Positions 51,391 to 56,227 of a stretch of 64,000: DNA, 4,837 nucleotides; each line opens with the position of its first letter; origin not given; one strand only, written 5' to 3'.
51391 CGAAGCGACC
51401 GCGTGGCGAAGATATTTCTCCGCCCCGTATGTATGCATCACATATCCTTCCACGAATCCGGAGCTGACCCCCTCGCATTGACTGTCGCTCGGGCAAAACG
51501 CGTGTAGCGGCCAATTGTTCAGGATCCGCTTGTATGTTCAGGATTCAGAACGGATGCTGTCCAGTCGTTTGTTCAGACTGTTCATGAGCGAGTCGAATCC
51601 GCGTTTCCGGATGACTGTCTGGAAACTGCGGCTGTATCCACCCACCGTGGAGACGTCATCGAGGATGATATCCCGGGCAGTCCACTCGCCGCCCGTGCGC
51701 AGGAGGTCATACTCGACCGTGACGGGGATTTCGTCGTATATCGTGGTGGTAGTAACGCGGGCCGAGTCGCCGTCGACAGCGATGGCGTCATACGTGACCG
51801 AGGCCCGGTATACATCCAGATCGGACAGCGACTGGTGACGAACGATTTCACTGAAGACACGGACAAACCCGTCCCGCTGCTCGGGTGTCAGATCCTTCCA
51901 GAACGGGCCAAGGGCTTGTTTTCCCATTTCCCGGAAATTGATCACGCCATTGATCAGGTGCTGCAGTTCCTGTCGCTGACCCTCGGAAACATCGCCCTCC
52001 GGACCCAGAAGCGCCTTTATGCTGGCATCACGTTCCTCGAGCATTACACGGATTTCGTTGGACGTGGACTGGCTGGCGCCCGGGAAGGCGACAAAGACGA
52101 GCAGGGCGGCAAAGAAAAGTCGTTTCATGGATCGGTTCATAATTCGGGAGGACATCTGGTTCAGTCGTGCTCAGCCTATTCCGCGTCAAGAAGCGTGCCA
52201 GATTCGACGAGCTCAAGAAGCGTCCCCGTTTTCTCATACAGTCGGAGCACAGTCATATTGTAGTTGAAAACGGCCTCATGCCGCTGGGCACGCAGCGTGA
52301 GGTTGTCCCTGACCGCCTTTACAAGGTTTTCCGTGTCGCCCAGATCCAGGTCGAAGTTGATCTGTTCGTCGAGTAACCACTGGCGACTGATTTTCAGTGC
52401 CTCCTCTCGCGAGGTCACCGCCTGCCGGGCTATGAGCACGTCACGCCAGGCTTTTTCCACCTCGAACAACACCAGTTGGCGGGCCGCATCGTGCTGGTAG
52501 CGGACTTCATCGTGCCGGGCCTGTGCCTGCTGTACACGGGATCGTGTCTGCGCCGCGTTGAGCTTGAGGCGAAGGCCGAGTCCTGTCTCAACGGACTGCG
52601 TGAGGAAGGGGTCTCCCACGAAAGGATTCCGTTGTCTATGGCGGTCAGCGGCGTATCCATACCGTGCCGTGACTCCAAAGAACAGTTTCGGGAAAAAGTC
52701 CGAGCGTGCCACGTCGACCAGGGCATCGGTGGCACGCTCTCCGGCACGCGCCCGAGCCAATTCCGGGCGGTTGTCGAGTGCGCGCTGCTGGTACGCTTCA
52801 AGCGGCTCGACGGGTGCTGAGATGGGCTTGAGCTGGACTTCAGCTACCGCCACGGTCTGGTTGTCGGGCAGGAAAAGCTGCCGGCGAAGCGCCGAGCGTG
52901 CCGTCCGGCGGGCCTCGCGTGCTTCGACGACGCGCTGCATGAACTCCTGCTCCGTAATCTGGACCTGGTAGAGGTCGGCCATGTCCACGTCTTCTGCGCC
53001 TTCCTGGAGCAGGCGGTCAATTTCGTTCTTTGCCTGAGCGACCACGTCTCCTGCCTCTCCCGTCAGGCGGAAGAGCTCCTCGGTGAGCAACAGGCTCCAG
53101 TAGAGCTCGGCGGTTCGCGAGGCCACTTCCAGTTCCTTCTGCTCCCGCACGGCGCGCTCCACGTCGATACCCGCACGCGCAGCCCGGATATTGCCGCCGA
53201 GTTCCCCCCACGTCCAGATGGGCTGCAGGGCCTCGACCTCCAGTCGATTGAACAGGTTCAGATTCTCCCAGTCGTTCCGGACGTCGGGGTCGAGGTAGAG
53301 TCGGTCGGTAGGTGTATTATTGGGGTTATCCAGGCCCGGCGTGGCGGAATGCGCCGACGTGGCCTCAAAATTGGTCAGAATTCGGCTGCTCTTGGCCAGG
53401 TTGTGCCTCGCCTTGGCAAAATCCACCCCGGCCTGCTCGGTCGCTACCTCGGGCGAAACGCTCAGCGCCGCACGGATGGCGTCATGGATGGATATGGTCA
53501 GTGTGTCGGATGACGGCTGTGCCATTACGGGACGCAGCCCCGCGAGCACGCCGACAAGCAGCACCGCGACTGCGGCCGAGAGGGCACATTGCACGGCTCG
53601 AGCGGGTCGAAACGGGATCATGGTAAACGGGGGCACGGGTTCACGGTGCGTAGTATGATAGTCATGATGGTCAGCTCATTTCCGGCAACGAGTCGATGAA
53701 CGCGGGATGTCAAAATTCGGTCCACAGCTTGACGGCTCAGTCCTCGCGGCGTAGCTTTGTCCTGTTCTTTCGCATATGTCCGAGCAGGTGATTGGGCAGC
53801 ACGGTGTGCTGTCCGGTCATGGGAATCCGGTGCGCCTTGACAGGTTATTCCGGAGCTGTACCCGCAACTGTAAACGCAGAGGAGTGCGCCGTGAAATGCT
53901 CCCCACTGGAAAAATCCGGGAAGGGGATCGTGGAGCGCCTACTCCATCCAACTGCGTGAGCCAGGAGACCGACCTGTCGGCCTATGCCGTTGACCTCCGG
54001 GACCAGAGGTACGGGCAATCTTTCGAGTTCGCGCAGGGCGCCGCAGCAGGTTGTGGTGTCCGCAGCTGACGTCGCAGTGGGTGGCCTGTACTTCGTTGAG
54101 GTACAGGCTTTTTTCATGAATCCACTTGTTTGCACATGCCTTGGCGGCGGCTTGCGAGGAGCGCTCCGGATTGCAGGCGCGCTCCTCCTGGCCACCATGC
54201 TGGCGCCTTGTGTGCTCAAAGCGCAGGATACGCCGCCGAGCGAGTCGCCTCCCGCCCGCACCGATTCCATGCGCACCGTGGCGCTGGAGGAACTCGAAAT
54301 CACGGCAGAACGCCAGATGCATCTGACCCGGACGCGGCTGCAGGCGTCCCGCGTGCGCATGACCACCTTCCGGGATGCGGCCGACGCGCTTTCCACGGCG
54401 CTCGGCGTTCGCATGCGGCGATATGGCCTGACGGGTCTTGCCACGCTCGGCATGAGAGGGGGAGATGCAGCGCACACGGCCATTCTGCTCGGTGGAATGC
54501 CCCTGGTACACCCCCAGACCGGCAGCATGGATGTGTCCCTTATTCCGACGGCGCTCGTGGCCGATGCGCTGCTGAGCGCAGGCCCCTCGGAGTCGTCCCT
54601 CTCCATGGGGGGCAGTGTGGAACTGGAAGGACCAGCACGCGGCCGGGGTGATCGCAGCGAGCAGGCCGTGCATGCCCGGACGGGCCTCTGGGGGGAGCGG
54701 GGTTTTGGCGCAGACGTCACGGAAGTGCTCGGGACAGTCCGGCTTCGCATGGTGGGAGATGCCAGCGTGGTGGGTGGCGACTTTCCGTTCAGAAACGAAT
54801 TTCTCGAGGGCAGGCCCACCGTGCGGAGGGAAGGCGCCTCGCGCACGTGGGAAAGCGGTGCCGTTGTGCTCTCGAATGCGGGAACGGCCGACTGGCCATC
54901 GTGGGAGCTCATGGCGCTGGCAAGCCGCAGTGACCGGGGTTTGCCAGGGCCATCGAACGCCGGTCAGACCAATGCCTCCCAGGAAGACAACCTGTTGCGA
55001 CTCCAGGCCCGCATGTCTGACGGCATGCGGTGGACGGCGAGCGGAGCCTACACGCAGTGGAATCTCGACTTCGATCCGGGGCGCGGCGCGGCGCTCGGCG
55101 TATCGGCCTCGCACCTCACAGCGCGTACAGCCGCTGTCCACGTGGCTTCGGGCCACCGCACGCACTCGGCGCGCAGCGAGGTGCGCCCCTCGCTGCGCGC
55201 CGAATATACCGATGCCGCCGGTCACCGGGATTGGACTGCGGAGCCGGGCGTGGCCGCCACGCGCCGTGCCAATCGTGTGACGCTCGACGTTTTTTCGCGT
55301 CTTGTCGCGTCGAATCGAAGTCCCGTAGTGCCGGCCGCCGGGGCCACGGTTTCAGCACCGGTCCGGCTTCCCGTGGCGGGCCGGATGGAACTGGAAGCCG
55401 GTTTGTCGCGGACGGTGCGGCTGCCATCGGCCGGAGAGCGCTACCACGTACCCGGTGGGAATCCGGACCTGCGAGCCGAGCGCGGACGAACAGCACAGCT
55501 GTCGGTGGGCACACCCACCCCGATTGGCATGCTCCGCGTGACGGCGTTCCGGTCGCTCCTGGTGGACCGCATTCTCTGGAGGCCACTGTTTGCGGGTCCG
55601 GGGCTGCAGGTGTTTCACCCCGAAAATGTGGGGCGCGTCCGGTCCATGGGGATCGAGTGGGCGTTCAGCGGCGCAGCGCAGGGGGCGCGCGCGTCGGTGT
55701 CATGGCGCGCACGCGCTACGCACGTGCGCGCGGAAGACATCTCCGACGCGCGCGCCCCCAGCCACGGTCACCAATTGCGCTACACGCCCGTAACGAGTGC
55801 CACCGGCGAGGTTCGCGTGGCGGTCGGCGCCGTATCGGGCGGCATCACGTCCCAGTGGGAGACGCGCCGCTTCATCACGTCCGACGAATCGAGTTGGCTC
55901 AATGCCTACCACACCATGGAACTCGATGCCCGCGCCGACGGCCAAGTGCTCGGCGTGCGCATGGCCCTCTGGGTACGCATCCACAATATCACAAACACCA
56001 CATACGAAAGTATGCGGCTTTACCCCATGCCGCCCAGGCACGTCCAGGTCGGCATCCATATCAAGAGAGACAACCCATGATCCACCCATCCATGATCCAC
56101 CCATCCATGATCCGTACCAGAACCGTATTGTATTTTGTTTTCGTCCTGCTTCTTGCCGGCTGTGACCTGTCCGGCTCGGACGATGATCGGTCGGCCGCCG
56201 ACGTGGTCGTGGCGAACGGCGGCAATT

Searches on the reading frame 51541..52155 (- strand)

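Call 94: search_protein_families(library=pfam, proteins=[window:51541-52155:-], max_evalue=0.001)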
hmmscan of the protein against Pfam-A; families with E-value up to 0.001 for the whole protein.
window:51541-52155:- (205 aa): 1 family
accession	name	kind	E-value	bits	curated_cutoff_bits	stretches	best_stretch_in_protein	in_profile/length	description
PF05494.18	MlaC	-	1.3e-27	97.1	26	1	58-196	23-166/166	MlaC protein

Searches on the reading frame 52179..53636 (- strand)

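Call 94: search_protein_families(library=pfam, proteins=[window:52179-53636:-], max_evalue=0.001)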
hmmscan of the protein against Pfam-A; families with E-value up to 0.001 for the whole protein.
window:52179-53636:- (486 aa): 1 family
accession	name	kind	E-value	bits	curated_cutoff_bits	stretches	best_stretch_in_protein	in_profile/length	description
PF02321.23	OEP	-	1.1e-39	136.7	22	2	279-468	1-184/187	Outer membrane efflux protein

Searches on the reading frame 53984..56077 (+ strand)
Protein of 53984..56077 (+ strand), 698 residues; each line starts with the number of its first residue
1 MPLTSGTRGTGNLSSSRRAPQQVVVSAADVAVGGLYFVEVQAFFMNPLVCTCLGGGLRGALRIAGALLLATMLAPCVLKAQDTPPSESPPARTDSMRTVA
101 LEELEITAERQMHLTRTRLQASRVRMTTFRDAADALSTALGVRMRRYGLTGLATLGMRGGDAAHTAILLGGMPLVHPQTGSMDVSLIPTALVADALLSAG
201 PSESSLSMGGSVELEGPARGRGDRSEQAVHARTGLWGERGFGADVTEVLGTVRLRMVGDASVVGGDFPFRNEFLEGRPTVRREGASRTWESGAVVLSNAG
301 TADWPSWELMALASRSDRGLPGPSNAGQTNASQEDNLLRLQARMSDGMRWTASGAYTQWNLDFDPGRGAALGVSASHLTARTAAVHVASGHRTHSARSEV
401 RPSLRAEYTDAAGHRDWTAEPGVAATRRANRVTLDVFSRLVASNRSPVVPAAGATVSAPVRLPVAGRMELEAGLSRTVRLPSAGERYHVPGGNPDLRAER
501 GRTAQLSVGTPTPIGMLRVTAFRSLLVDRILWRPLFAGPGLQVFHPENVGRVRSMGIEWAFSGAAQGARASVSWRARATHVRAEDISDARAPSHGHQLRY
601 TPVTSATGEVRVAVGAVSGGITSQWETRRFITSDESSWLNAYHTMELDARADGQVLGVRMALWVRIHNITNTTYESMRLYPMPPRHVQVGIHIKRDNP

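Call 94: search_protein_families(library=pfam, proteins=[window:53984-56077:+], max_evalue=0.001)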
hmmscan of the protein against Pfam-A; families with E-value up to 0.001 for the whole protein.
window:53984-56077:+ (698 aa): 2 families
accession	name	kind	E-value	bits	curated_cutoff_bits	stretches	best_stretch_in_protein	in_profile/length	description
PF00593.30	TonB_dep_Rec_b-barrel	-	4.1e-14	53.7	27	1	317-651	92-419/436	TonB dependent receptor-like, beta-barrel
PF07715.20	Plug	-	4.3e-05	24.4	23.9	1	116-204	9-97/107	TonB-dependent Receptor Plug Domain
